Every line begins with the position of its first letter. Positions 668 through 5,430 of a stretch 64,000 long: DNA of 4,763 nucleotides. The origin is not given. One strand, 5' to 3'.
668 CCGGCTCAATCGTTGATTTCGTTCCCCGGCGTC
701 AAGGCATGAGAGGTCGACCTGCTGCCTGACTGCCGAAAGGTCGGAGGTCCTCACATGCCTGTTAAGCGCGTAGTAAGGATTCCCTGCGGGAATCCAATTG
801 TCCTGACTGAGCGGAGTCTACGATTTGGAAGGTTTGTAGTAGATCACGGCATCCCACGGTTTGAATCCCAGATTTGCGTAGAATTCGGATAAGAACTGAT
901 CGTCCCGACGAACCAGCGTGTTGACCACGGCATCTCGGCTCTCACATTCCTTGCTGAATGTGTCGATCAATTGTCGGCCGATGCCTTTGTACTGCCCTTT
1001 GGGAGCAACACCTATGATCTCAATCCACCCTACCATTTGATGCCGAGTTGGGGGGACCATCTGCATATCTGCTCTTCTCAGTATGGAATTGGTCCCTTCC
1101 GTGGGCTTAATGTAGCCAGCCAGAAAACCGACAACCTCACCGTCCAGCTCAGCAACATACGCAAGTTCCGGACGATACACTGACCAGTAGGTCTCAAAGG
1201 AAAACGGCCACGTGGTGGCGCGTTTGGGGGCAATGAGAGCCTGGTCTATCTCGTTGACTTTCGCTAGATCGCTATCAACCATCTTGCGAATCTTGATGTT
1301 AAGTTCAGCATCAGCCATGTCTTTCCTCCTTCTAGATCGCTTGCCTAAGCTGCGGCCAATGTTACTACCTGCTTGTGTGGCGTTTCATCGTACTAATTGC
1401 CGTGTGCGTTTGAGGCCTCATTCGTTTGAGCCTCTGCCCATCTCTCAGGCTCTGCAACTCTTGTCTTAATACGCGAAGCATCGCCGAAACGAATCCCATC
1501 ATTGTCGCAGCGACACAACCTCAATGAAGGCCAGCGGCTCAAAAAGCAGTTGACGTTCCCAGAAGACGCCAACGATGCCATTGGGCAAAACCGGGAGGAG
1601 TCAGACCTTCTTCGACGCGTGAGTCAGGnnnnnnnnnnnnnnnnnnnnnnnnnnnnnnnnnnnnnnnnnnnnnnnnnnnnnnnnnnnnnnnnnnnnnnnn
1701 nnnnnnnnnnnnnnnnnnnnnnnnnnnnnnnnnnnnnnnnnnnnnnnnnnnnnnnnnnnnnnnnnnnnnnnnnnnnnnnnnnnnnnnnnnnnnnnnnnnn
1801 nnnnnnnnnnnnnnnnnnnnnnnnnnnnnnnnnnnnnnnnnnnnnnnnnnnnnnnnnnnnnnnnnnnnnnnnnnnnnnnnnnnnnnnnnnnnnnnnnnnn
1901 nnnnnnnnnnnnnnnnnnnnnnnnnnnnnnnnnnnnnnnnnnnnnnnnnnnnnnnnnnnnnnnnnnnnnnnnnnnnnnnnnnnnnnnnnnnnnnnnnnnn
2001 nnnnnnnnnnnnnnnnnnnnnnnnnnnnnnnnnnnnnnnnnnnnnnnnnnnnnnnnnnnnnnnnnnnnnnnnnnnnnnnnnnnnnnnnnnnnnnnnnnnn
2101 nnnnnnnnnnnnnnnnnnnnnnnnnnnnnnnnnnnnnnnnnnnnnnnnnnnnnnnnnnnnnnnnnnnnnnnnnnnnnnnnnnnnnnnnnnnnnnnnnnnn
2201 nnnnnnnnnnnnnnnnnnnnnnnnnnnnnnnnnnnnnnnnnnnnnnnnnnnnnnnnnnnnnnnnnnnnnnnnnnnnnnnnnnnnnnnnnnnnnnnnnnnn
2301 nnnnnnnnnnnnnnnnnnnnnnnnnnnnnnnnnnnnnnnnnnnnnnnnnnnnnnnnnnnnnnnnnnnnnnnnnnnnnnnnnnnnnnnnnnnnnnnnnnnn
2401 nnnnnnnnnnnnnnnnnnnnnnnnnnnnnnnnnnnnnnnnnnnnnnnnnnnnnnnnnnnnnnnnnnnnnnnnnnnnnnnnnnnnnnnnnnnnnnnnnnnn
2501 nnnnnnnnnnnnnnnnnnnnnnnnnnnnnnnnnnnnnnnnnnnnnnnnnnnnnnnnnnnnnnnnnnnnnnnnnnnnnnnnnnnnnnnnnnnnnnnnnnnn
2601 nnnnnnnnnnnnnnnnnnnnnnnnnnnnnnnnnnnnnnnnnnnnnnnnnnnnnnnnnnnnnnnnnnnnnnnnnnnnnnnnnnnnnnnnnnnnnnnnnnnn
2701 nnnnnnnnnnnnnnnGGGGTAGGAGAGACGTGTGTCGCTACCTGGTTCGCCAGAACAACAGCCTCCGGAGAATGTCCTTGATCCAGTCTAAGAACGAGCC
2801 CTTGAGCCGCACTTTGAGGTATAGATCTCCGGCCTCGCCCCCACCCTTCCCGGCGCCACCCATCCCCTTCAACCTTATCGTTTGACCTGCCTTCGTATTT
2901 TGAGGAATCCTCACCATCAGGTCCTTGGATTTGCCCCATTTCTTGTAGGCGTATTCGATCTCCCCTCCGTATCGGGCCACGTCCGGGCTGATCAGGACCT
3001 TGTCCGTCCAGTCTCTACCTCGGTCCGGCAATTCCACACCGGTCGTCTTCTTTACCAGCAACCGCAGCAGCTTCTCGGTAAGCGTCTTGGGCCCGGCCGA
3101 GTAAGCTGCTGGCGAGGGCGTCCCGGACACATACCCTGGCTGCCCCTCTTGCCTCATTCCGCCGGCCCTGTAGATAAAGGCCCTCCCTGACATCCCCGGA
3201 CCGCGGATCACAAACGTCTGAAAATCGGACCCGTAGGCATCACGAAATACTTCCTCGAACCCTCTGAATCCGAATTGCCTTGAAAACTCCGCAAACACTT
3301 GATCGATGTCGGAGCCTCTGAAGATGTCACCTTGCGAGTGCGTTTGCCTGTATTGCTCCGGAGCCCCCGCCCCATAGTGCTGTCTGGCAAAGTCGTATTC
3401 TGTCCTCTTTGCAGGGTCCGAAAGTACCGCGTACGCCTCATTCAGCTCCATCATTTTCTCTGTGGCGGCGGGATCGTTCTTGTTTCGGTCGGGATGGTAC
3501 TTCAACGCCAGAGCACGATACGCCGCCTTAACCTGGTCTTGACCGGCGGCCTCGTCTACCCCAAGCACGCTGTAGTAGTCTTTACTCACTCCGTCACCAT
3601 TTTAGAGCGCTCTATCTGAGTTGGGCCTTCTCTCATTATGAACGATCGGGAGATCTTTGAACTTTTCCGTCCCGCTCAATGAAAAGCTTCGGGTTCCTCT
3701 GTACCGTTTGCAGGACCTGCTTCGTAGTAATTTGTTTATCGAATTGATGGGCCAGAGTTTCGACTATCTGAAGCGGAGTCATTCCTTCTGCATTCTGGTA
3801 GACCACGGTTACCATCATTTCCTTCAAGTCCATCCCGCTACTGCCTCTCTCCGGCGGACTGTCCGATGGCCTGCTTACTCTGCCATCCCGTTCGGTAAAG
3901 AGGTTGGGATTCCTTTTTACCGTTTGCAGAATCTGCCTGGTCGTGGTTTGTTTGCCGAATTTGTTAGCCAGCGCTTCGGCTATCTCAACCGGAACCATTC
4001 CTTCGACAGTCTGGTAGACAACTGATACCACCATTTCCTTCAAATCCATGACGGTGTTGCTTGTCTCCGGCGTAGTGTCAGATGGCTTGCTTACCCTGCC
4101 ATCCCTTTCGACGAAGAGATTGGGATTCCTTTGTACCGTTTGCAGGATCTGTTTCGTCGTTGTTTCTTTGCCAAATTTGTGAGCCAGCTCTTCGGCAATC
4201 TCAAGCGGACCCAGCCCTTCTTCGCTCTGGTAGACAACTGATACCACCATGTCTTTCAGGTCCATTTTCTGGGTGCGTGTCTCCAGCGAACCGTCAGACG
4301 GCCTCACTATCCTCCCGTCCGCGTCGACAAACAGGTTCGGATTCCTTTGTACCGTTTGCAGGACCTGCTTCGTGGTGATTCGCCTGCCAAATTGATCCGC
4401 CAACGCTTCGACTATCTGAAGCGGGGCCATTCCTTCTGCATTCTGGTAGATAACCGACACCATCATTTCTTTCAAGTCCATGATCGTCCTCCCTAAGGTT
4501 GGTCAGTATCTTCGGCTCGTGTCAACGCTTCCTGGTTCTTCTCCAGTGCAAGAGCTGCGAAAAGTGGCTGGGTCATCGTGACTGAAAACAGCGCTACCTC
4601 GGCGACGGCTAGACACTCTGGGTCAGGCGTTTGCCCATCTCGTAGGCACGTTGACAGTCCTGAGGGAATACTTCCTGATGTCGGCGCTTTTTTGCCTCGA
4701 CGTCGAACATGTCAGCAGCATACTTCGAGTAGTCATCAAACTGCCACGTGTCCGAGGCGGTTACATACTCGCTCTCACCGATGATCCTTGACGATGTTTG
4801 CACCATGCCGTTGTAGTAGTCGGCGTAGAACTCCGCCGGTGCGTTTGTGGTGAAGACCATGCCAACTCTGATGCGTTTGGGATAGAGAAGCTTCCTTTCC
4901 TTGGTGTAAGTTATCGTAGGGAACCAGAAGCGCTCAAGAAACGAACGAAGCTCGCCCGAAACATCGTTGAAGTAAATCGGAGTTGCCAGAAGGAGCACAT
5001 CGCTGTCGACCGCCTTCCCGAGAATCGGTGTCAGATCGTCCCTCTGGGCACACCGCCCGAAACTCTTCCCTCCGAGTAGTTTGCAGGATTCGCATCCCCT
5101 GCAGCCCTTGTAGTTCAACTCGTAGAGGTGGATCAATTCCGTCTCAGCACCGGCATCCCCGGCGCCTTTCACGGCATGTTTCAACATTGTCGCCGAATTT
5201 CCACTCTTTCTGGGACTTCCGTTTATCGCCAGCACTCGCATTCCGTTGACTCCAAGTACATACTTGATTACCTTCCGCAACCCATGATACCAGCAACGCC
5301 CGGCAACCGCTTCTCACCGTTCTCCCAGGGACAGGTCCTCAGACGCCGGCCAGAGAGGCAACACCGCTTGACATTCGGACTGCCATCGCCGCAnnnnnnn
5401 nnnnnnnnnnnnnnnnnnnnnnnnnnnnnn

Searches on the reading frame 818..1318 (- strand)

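Call 72: search_protein_families(library=pfam, max_evalue=0.0001, proteins=[window:818-1318:-])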
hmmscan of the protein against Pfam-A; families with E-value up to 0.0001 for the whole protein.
window:818-1318:- (166 aa): 3 families
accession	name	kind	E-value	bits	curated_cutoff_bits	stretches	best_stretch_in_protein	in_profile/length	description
PF00583.31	Acetyltransf_1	-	3.9e-11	43.7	20.7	1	35-152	14-116/116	Acetyltransferase (GNAT) family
PF13508.13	Acetyltransf_7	-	2.3e-10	41.1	27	1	52-154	4-84/84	Acetyltransferase (GNAT) domain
PF13673.13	Acetyltransf_10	-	5.9e-07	29.9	23.6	1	99-157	54-112/128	Acetyltransferase (GNAT) domain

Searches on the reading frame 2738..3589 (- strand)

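Call 72: search_protein_families(library=pfam, max_evalue=0.0001, proteins=[window:2738-3589:-])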
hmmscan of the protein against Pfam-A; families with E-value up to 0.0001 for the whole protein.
window:2738-3589:- (283 aa): 2 families
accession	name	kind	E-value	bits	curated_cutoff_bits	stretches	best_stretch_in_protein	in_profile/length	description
PF00226.36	DnaJ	-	1.5e-25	89.5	27.8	1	4-66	1-63/63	DnaJ domain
PF01556.23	DnaJ_C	-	4.1e-09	37.1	26.6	1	207-263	14-73/152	DnaJ C terminal domain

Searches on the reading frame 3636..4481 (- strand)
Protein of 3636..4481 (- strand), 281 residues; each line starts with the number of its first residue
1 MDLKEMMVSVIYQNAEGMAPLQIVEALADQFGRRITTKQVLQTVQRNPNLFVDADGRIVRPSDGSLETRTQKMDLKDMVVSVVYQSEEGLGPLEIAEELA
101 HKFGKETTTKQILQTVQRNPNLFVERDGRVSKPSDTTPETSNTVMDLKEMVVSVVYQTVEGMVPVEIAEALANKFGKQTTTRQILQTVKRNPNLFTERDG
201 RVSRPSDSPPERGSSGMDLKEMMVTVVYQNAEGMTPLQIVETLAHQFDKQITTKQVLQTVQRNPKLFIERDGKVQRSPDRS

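Call 72: search_protein_families(library=pfam, max_evalue=0.0001, proteins=[window:3636-4481:-])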
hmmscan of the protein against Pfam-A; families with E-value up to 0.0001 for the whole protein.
window:3636-4481:- (281 aa): 6 families
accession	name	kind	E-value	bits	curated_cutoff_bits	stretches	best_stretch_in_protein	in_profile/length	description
PF19115.5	DUF5800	-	1.2e-11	44.9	26.8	0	143-197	2-56/64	Family of unknown function (DUF5800)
PF01282.25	Ribosomal_S24e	-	3.2e-06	27.6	24.5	0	136-180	2-46/95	Ribosomal protein S24e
PF11955.13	PORR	-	8.3e-06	25.4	22.3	0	151-201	22-69/326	Plant organelle RNA recognition domain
PF14533.12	USP7_C2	-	1.6e-05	25.1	29.4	0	74-126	47-99/204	Ubiquitin-specific protease C-terminal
PF10543.14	ORF6N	-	7.5e-05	23.4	27.8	0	171-198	17-42/86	ORF6N domain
PF13623.11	SurA_N_2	-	9.6e-05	22.7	28.5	0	152-204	83-138/145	SurA-like N-terminal domain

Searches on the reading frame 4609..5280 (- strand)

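Call 17: search_protein_families(library=pfam, max_evalue=0.000001, proteins=[window:4609-5280:-])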
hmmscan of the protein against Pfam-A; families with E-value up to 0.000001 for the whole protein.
window:4609-5280:- (223 aa): 2 families
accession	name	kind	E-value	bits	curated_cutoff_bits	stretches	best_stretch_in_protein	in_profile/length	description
PF03358.20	FMN_red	-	8.2e-19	68.1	24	1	14-119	1-97/152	NADPH-dependent FMN reductase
PF02525.22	Flavodoxin_2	-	3.1e-11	43.8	27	1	14-156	1-146/198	Flavodoxin-like fold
